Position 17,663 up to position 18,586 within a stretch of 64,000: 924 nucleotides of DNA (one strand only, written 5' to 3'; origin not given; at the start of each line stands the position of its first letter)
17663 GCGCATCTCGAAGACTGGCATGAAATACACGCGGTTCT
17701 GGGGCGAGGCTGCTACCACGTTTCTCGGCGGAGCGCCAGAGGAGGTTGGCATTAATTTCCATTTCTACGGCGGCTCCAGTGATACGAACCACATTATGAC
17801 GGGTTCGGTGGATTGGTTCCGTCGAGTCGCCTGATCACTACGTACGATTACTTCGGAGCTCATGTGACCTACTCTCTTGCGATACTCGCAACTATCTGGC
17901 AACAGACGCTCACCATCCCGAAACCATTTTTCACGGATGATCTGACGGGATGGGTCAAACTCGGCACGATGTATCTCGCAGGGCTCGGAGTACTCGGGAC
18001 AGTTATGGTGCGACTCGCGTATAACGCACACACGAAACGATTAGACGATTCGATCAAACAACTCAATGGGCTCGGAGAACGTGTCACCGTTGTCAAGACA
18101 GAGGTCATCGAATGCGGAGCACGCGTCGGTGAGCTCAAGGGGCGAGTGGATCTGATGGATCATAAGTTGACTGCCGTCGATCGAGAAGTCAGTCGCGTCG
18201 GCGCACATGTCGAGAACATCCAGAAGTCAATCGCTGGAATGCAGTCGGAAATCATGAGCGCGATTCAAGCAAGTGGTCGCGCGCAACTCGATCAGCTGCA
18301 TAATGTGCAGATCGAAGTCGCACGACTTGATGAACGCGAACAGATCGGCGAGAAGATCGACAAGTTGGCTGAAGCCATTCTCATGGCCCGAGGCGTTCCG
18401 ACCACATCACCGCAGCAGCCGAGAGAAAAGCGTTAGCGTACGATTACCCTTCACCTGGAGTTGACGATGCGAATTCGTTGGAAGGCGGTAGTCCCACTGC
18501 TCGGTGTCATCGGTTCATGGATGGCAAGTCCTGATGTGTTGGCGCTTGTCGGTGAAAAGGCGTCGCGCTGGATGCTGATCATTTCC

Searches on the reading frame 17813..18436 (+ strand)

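Call 95: search_protein_families(library=pfam, proteins=[window:17813-18436:+], max_evalue=0.001)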
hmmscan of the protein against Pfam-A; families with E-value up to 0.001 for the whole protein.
window:17813-18436:+ (207 aa): 1 family
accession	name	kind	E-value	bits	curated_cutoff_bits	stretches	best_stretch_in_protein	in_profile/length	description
PF05377.16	FlaC_arch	-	0.00096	19.9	27.8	0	104-141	1-38/55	Flagella accessory protein C (FlaC)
